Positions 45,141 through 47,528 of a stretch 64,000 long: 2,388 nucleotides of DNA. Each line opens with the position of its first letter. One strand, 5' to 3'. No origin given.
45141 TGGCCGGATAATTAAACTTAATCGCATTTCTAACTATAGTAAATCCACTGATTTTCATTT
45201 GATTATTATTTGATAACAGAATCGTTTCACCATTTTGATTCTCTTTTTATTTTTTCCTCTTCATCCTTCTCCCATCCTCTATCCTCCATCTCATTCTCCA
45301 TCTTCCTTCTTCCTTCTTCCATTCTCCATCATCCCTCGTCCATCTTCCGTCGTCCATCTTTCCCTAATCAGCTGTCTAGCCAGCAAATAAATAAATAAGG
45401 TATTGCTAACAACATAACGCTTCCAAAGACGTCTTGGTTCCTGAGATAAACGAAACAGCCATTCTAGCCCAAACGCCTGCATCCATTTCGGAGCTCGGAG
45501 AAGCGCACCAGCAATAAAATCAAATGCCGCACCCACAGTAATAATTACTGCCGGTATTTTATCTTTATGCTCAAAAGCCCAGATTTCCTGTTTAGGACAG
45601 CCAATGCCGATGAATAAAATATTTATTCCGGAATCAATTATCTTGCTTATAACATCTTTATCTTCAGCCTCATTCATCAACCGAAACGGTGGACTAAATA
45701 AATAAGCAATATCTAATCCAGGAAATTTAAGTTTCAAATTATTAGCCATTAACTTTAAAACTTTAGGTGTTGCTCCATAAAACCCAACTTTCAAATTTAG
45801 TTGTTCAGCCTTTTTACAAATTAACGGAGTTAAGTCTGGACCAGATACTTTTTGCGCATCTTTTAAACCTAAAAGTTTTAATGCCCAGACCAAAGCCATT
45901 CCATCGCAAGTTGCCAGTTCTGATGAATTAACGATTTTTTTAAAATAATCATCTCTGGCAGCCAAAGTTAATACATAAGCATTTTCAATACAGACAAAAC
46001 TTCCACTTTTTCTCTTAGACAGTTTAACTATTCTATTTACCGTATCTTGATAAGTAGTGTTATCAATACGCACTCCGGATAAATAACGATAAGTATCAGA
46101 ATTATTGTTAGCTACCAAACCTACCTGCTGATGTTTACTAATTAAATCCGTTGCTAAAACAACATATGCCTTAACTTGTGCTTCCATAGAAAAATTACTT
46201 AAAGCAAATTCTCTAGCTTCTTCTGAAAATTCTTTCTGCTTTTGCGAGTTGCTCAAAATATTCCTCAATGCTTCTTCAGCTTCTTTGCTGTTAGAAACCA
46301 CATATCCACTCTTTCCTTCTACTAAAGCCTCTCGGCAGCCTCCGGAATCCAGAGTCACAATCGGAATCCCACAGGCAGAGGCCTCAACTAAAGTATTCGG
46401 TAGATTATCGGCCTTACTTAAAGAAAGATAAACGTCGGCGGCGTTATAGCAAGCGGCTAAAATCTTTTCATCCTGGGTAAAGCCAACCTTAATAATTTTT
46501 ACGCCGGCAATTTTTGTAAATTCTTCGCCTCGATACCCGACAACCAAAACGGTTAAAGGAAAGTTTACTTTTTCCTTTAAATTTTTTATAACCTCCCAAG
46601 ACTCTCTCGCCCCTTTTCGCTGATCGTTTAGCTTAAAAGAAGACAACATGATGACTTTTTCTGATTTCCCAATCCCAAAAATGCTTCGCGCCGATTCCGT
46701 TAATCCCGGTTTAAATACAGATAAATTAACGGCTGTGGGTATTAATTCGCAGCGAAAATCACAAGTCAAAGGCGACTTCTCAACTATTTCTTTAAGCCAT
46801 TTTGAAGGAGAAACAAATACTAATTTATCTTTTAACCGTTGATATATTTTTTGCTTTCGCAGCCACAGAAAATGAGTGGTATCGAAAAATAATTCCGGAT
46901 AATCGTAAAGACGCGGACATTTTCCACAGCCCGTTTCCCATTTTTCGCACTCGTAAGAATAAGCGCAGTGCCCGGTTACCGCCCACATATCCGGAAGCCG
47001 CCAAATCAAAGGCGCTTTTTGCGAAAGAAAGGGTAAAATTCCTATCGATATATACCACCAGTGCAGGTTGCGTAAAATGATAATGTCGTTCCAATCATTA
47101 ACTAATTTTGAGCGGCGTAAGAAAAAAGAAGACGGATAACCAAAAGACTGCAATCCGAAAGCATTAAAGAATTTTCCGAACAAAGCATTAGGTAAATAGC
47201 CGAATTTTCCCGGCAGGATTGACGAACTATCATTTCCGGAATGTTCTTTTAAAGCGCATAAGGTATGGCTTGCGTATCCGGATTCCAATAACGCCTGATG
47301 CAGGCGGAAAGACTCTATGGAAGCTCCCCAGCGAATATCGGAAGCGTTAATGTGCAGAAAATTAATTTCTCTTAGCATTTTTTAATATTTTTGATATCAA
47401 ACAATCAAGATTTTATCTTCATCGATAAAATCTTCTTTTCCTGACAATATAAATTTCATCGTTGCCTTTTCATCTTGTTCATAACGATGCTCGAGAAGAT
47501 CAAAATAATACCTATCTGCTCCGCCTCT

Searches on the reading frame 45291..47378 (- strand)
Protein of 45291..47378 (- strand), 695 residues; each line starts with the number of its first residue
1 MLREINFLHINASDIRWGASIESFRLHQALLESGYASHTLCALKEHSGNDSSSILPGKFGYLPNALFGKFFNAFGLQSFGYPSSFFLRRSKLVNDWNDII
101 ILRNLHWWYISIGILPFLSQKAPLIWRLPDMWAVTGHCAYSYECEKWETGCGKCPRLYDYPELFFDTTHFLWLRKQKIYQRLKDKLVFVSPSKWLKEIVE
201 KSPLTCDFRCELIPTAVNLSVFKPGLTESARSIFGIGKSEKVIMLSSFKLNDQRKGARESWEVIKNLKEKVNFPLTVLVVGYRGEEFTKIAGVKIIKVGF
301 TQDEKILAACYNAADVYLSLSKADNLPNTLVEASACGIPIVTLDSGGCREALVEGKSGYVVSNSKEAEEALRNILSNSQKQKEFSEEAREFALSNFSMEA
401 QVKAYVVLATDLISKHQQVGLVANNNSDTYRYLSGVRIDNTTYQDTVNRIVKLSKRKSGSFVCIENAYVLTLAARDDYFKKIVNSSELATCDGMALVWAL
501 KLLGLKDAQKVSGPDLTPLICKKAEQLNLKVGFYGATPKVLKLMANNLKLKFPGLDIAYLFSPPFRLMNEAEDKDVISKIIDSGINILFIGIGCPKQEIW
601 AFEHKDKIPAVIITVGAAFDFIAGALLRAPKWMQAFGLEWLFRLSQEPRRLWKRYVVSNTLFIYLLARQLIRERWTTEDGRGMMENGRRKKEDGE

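Call 5: search_protein_families(library=pfam, proteins=[window:45291-47378:-])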
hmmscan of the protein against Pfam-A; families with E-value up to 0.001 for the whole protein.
window:45291-47378:- (695 aa): 5 families
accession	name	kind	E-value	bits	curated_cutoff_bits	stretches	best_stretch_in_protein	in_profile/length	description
PF03808.19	Glyco_tran_WecG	-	3.2e-57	193.4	27.4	1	487-655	2-168/168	Glycosyl transferase WecG/TagA/CpsF family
PF00534.26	Glycos_transf_1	-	6.7e-21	75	26.4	1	240-390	14-171/172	Glycosyl transferases group 1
PF13692.12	Glyco_trans_1_4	-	9.8e-18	65.2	27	1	242-377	4-142/142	Glycosyl transferases group 1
PF13524.12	Glyco_trans_1_2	-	5.7e-11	43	25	1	265-404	7-141/144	Glycosyl transferase-like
PF20706.3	GT4-conflict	-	4.4e-05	23.1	26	1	218-362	173-335/385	Family 4 Glycosyltransferase in conflict systems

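Call 18: search_protein_families(library=ncbifam, proteins=[window:45291-47378:-])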
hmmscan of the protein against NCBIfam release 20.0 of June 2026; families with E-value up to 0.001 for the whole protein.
window:45291-47378:- (695 aa): 23 families
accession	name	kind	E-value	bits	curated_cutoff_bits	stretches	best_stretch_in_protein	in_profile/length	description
TIGR00696.1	wecG_tagA_cpsF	superfamily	1.5e-45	155.1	69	1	482-659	2-177/178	WecB/TagA/CpsF family glycosyltransferase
NF041872.1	EPS_EpsA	equivalog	5.7e-43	147.2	500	1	435-672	22-260/265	exopolysaccharide biosynthesis glycosyltransferase EpsA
NF041710.1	UDPacetylman_taseTarA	equivalog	7.8e-26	91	350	1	435-657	13-233/247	N-acetylglucosaminyldiphosphoundecaprenol N-acetyl-beta-D-mannosaminyltransferase TarA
TIGR04015.1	WcaC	equivalog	4.1e-25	88.8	784.85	1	123-363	128-355/405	colanic acid biosynthesis glycosyltransferase WcaC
NF002980.1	PRK03692.1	equivalog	5.2e-25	88.3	323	1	442-656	16-227/240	lipopolysaccharide N-acetylmannosaminouronosyltransferase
TIGR03999.1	thiol_BshA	equivalog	7.8e-17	61.2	273.7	1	204-410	163-371/375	N-acetyl-alpha-D-glucosaminyl L-malate synthase BshA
TIGR03088.1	stp2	hypoth_equivalog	3.9e-16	59.1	409.05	1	178-408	132-369/374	TIGR03088 family PEP-CTERM/XrtA system glycosyltransferase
NF038229.1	Glyco4_Geo_Pelo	equivalog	5.8e-13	48.6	400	1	306-412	230-336/338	GPMC system family 4 glycosyltransferase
TIGR03449.1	mycothiol_MshA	equivalog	1.6e-12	47.1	462.5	1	209-405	189-396/406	D-inositol-3-phosphate glycosyltransferase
NF011726.0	PRK15179.1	equivalog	6.5e-11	41.2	733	1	311-407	589-689/694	Vi polysaccharide biosynthesis protein TviE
NF041876.1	EPS_EpsE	equivalog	1.8e-10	40.6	400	1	302-401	284-385/389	exopolysaccharide biosynthesis GT4 family glycosyltransferase EpsE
TIGR02472.1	sucr_P_syn_N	equivalog_domain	3.3e-10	39.4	576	1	327-407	354-436/439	sucrose-phosphate synthase, putative, glycosyltransferase domain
NF053513.1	Gtran_IagA_BgsA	equivalog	1.2e-07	31.1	460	1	175-392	96-312/333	LTA glycolipid anchor biosynthesis glycosyltransferase, IagA/BgsA family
NF049988.1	MGlcDAGSynMgs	equivalog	8.1e-07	28.7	400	1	291-417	268-392/398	alpha-monoglucosyldiacylglycerol synthase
NF012034.0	PRK15490.1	equivalog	1e-06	27.5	813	1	310-365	469-524/578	Vi polysaccharide biosynthesis glycosyltransferase TviE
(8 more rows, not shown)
